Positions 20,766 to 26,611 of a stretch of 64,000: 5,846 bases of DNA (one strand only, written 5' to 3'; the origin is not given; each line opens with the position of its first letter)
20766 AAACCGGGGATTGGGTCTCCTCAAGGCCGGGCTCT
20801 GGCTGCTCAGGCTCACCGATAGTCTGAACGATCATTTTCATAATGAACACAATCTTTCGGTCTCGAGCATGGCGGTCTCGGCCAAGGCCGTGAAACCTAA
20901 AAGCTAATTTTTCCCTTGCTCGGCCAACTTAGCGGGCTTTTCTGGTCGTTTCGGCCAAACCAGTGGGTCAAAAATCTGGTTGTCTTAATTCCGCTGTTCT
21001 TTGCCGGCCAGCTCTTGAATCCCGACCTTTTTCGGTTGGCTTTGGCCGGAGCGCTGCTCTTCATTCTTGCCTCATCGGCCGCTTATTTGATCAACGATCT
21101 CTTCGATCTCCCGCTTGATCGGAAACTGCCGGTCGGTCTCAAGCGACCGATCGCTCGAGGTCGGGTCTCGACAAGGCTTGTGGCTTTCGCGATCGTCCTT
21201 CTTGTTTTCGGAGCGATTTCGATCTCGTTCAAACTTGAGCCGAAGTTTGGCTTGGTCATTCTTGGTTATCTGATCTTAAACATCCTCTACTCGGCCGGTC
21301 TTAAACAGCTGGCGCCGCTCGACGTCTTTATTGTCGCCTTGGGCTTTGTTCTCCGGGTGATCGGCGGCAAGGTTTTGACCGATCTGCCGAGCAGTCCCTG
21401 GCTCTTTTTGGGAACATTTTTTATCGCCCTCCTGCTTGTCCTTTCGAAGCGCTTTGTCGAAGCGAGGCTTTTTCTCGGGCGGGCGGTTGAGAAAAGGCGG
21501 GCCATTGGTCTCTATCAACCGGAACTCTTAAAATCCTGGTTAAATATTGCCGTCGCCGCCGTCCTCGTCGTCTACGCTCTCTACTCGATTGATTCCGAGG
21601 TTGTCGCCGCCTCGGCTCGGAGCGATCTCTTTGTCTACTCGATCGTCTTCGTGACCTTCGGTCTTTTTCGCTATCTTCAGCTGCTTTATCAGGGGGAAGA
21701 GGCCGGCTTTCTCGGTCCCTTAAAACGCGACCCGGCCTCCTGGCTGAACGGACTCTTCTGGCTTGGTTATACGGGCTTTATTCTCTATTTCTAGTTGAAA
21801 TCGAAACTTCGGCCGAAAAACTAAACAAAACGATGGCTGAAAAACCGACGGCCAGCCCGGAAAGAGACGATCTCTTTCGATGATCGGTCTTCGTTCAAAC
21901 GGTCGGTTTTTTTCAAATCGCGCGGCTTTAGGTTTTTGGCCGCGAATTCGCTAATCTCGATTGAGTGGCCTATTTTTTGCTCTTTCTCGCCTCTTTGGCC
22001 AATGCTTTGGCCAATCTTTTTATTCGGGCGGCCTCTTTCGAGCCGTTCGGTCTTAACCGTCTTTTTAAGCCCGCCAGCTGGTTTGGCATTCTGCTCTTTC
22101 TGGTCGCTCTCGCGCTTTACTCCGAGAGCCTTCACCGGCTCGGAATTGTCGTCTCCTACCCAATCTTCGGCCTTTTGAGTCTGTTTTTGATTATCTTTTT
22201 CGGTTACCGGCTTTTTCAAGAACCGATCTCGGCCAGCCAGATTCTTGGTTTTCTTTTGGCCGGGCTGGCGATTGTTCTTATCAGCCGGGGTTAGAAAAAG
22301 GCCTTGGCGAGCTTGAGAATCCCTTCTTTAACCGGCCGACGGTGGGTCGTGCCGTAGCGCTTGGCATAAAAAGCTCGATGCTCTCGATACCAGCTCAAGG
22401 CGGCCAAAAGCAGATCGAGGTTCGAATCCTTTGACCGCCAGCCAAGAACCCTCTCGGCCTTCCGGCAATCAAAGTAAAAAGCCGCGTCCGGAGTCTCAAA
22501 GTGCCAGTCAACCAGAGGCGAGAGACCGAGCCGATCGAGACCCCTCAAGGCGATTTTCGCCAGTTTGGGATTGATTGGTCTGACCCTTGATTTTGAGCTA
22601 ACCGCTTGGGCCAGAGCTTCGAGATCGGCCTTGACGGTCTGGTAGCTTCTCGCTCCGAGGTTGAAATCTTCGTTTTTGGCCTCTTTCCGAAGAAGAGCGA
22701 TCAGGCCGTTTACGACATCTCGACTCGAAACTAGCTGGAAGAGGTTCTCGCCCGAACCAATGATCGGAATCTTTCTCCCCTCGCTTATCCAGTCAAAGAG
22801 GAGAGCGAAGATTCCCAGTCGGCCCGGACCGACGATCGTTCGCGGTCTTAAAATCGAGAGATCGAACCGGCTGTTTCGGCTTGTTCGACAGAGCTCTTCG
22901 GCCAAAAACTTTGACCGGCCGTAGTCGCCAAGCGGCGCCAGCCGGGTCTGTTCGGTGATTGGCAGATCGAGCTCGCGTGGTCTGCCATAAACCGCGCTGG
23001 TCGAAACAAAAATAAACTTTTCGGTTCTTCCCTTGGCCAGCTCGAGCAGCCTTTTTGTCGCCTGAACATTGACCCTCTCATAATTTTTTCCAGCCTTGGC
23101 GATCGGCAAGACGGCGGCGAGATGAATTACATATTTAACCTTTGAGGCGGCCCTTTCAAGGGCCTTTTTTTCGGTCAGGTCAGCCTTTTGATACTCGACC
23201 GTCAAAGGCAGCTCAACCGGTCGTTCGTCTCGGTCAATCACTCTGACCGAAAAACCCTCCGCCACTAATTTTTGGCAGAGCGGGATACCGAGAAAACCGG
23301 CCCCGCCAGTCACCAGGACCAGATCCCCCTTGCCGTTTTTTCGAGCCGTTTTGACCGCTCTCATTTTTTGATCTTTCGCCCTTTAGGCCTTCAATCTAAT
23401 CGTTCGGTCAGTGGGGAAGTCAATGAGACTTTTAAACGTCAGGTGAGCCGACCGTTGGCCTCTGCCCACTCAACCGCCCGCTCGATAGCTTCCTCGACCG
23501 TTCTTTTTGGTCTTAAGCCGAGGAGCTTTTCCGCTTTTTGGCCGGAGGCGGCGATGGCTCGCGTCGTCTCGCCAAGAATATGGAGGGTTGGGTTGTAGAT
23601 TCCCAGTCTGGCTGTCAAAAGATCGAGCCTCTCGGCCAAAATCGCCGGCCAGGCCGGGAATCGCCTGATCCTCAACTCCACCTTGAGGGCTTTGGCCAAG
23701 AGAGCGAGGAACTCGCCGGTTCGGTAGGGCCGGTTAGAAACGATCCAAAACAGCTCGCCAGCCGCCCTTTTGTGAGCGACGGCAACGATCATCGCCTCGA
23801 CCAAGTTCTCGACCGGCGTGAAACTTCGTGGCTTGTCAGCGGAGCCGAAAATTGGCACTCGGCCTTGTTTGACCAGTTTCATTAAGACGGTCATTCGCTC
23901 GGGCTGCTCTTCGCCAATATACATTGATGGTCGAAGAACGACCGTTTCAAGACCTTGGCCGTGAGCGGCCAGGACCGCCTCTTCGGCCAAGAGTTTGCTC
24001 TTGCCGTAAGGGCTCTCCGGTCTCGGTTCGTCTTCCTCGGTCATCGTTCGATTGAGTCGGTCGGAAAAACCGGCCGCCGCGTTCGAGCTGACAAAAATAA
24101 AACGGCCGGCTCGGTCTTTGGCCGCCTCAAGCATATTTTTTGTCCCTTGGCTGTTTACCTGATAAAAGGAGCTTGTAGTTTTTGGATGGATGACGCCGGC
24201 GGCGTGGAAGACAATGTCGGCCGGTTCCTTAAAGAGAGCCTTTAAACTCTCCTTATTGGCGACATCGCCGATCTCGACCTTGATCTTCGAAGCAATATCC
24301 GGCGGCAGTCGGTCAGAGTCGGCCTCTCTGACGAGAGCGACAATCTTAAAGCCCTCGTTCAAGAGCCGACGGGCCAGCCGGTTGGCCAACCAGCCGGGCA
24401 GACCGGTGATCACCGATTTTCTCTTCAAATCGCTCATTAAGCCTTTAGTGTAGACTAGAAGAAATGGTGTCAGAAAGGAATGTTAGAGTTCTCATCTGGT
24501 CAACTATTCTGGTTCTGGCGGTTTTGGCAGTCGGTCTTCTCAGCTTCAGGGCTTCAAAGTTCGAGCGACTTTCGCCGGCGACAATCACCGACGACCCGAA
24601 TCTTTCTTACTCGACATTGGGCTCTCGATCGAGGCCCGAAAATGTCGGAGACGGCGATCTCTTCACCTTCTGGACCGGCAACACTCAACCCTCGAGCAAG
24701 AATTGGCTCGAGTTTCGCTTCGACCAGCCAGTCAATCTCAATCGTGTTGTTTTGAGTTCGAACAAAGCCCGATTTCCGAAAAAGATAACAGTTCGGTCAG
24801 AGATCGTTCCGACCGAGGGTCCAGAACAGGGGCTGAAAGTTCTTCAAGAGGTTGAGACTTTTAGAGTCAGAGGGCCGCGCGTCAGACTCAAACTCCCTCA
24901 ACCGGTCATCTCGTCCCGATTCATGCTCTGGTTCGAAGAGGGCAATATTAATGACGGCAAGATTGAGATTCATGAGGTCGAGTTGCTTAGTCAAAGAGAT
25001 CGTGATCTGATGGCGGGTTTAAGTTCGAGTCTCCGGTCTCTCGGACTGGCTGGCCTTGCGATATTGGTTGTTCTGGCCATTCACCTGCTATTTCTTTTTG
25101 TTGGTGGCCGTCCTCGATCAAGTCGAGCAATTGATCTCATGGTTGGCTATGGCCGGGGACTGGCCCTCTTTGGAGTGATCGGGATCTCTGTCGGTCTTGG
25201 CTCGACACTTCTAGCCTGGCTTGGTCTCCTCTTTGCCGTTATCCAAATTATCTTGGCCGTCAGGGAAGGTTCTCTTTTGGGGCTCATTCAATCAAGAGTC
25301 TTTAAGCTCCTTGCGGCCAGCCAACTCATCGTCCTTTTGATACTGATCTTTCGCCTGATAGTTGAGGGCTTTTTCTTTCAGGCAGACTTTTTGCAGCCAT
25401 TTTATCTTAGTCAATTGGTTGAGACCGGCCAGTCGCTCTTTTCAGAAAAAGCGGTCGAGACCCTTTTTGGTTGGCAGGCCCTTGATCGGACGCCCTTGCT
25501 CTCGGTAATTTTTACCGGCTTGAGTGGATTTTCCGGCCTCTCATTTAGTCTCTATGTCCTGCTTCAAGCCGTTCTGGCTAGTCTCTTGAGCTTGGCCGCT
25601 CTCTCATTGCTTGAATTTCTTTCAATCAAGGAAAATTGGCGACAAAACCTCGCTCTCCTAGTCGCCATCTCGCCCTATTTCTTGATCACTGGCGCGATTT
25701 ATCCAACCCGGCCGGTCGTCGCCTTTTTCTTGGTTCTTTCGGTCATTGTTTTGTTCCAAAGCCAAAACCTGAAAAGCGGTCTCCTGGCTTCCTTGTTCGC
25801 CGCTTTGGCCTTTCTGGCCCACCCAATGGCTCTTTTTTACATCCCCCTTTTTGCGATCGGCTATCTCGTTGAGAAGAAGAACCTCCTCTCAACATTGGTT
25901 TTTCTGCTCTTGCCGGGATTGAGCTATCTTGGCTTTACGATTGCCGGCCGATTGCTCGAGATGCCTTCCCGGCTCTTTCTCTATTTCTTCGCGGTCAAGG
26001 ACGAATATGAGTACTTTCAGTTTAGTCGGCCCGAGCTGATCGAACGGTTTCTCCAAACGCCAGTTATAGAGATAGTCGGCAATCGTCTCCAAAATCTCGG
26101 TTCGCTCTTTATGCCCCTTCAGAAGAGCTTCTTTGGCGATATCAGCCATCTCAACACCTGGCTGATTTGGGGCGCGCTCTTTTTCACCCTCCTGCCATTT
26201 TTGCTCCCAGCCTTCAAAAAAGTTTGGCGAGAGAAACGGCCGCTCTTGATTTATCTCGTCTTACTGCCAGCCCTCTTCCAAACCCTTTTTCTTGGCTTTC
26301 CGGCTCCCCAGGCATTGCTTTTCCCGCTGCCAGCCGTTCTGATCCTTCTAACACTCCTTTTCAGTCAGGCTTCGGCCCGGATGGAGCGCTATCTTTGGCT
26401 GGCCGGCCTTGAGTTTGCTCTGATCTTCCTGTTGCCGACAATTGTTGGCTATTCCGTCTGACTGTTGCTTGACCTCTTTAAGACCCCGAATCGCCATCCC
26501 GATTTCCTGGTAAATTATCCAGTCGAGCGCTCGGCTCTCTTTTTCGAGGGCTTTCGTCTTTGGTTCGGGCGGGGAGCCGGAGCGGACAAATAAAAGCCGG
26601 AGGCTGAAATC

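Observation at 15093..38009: Expanded family of five paralogous giant YfhO-like / GT-C-type membrane proteins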

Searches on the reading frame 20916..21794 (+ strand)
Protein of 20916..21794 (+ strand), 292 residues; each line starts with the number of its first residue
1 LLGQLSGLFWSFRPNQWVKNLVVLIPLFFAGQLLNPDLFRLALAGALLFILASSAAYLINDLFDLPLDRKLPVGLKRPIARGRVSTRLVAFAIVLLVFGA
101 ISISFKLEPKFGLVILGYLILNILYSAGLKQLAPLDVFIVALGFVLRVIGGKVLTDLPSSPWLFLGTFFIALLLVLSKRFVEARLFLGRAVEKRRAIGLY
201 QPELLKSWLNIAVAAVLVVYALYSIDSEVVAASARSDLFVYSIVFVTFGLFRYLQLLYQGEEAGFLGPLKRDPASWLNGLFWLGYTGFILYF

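Call 9: search_protein_families(library=pfam, proteins=[window:20916-21794:+], max_evalue=0.001)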
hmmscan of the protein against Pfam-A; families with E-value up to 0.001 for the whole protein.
window:20916-21794:+ (292 aa): 1 family
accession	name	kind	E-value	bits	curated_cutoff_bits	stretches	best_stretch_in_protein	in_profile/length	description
PF01040.23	UbiA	-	5.5e-17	62.3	34.2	1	28-259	9-234/250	UbiA prenyltransferase family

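Call 50: search_protein_families(library=ncbifam, proteins=[window:20916-21794:+], max_evalue=0.00001)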
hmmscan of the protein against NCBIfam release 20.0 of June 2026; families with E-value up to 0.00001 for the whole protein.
window:20916-21794:+ (292 aa): 9 families
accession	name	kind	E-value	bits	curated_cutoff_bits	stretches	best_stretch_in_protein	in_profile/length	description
NF008977.0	PRK12324.1-2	equivalog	3.7e-50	171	234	1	12-261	9-257/297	decaprenyl-phosphate phosphoribosyltransferase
NF008978.0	PRK12324.1-4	equivalog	2.7e-47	161.3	207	1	6-260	33-289/322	decaprenyl-phosphate phosphoribosyltransferase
NF006088.0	PRK08238.1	equivalog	2.3e-45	155.1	351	1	9-251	196-439/482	UbiA family prenyltransferase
NF008976.0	PRK12324.1-1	equivalog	2.8e-38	132.1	474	1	6-257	19-270/306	decaprenyl-phosphate phosphoribosyltransferase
NF009523.0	PRK12884.1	equivalog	2.9e-14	52.9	269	1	20-176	20-169/279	prenyltransferase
TIGR01473.1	cyoE_ctaB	equivalog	5.9e-10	39.4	210.3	1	29-152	20-150/281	heme o synthase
NF009521.0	PRK12882.1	equivalog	2.8e-08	33.4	296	1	15-140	16-137/280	geranylgeranylglycerol-phosphate geranylgeranyltransferase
NF003349.0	PRK04375.1-2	equivalog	8.2e-06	25.2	246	1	44-139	63-160/318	heme o synthase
TIGR01474.1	ubiA_proteo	equivalog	8.4e-06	25.5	275.45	1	49-148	50-148/282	4-hydroxybenzoate octaprenyltransferase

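Call 90: find_related_loci(query=window:20916-21794:+, collection=metagenome_contigs, flank=10000)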
Query window:20916-21794:+ (292 aa) in metagenome_contigs; peptide patterns used: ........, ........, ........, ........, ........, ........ (x = any residue, [..] = any of these).
277 stretches matched a pattern; 60 encode a relative of the query (tblastn E <= 1e-3); 60 distinct loci.
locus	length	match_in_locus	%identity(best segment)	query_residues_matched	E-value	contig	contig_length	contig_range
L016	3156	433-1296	39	4-291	9e-56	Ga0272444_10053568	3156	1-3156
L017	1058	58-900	40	11-285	6e-57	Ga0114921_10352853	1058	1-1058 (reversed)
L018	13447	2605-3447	39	11-291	2e-51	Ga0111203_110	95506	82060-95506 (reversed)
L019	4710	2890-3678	41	3-264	3e-51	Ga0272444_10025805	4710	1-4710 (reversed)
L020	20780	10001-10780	41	4-264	3e-50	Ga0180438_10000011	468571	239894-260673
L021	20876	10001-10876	38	1-292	2e-49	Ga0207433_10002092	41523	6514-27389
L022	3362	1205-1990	40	2-264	3e-49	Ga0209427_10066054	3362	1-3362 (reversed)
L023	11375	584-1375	36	2-264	5e-47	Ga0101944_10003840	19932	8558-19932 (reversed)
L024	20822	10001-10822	41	11-284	3e-46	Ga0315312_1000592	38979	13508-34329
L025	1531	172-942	37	8-264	2e-46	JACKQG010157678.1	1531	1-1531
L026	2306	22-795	39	5-264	3e-41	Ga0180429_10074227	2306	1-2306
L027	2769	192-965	35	6-262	1e-38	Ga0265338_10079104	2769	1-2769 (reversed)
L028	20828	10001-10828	31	11-262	1e-36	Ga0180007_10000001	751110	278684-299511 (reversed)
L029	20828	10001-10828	31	11-262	1e-36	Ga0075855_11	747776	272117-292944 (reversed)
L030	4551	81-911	29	8-284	2e-36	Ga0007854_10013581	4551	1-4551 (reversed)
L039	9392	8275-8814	38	3-182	6e-27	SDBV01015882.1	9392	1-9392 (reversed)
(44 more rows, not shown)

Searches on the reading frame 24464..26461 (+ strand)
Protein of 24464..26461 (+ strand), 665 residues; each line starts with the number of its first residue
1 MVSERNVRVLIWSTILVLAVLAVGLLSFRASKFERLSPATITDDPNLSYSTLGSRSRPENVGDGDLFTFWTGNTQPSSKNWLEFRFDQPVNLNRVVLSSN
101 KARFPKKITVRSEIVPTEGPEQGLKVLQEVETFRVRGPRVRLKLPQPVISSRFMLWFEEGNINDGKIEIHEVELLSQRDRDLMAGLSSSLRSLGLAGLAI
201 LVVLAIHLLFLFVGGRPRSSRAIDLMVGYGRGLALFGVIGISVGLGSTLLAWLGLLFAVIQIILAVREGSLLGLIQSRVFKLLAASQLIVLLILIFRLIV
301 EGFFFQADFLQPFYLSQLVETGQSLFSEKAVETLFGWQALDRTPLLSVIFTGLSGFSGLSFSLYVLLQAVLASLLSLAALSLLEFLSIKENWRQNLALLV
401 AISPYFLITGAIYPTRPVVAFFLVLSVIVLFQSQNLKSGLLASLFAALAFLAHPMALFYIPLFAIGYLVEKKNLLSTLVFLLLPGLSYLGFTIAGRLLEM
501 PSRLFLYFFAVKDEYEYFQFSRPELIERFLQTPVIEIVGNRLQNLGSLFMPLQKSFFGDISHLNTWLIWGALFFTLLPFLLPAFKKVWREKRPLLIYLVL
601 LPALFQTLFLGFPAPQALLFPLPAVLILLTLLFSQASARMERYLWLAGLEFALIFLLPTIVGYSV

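Call 3: search_protein_families(library=pfam, proteins=[window:24464-26461:+], max_evalue=0.1)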
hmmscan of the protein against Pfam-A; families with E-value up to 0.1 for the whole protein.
window:24464-26461:+ (665 aa): 3 families
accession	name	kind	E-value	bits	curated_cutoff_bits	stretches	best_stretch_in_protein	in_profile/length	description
PF00754.31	F5_F8_type_C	-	0.0015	19.1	28.2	1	53-110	9-68/127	F5/8 type C domain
PF23524.2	MGAT4A_C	-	0.01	16.6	42.9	1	69-108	25-62/129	MGAT4 C-terminal domain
PF22633.2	F5_F8_type_C_2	-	0.091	13.8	27.8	0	60-110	1-53/91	NedA-like, galactose-binding domain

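Call 4: search_protein_families(library=ncbifam, proteins=[window:24464-26461:+], max_evalue=0.1)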
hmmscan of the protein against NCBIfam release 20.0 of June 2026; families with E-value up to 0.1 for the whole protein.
window:24464-26461:+ (665 aa): 1 family
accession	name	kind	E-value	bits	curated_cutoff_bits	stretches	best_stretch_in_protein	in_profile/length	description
NF047619.1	NADase_discoid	domain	0.00052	20.1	38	1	53-97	10-55/130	NADase-type glycan-binding domain-containing protein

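Call 22: find_homologous_proteins(query=window:24464-26461:+)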
Query window:24464-26461:+ (665 aa): 1 proteins with E <= 0.001 among 8000 candidates.
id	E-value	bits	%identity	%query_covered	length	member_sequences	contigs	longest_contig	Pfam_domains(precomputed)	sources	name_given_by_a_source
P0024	0.0e+0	1408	100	100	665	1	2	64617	-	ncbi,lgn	-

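Call 46: search_solved_structures(query=window:24464-26461:+, max_evalue=10)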
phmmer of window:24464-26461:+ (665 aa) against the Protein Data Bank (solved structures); distinct sequences matched with E-value up to 10: 2.
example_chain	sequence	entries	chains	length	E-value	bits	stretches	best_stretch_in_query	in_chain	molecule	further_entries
3dl8_E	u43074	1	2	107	0.28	13.3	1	198-267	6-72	Protein-export membrane protein secG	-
7xtl_A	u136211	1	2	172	0.55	12.3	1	69-137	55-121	Alpha-1,3-mannosyl-glycoprotein 4-beta-N-acetylglucosaminyltransferase A soluble form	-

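Call 62: find_related_loci(query=window:24464-26461:+, collection=metagenome_contigs, flank=8000)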
Query window:24464-26461:+ (665 aa) in metagenome_contigs; peptide patterns used: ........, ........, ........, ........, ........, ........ (x = any residue, [..] = any of these).
75 stretches matched a pattern, but none encodes a relative of the query by tblastn (E <= 1e-3).

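Call 74: predict_structure(protein=window:24464-26461:+)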
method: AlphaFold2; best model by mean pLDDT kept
length: 665 residues; sequences in the alignment: 1
mean_pLDDT: 46.1   pTM: 0.28
mean pLDDT of the five models: 46.1, 44.6, 42.7, 41.2, 40.2
residues with pLDDT >= 90: 0; 70-90: 1; 50-70: 176; < 50: 488
segments of 3 or more residues with pLDDT < 50: 31-79, 115-129, 164-166, 175-179, 182-190, 214-217, 241-246, 265-267, 271-283, 288-326, 328-336, 338-387, 390-392, 394-589, 593-623, 625-634, 636-665
pLDDT, mean of each block of 10 residues (from residue 1): 58 59 57 40 32 31 35 41 59 61 59 47 44 56 61 62 51 50 48 55 57 51 54 54 47 54 48 46 48 47 41 44 47 44 42 39 44 47 48 46 43 40 45 42 44 40 40 43 42 38 38 40 45 43 42 39 41 41 45 46 42 41 47 45 45 42 35
secondary structure, 60 per line:
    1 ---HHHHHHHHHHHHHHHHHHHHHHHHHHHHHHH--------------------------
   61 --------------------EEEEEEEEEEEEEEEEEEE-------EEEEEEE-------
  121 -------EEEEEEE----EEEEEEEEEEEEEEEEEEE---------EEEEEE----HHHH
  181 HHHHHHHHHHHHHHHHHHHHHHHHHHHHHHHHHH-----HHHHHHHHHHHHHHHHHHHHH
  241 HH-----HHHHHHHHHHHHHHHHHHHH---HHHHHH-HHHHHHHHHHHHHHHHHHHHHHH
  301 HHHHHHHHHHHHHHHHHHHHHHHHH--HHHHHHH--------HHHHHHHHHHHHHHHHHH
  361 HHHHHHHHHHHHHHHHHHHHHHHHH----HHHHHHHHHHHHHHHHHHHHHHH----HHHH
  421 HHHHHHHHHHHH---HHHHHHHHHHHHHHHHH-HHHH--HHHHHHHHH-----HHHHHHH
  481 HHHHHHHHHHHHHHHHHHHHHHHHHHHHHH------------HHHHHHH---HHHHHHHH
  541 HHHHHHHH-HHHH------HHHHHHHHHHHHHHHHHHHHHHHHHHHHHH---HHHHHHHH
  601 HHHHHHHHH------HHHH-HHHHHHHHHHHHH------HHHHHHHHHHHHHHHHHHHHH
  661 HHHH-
elements in order (helices of 4 or more, strands of 3 or more residues): H4-34 E81-99 E107-113 E128-134 E139-157 E167-172 H177-214 H220-242 H248-267 H271-276 H278-325 H328-334 H343-385 H390-412 H417-432 H436-452 H454-457 H460-468 H474-510 H523-529 H533-548 H550-553 H560-589 H593-609 H616-619 H621-633 H640-664

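Call 78: find_encoding_contigs(protein=P0024, flank=500, max_places=10)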
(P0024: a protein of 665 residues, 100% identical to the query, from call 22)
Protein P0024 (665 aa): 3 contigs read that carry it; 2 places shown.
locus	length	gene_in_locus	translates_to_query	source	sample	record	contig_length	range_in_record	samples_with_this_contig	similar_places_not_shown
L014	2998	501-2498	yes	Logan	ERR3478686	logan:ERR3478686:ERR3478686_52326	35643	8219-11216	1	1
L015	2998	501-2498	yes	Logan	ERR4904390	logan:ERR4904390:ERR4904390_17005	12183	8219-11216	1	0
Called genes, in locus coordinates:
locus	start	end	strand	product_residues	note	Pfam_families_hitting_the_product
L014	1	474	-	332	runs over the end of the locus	PF01073:3Beta_HSD, PF01370:Epimerase, PF02719:Polysacc_synt_2 (weak), PF04321:RmlD_sub_bind, PF05368:NmrA (weak), PF07993:NAD_binding_4, PF16363:GDP_Man_Dehyd, PF13460:NAD_binding_10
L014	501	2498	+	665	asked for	-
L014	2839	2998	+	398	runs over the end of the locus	PF13439:Glyco_transf_4, PF13579:Glyco_trans_4_4 (weak), PF00534:Glycos_transf_1, PF13692:Glyco_trans_1_4, PF13524:Glyco_trans_1_2 (weak)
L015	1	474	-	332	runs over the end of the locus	PF01073:3Beta_HSD, PF01370:Epimerase, PF02719:Polysacc_synt_2 (weak), PF04321:RmlD_sub_bind, PF05368:NmrA (weak), PF07993:NAD_binding_4, PF16363:GDP_Man_Dehyd, PF13460:NAD_binding_10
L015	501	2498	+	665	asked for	-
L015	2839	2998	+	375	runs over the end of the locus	?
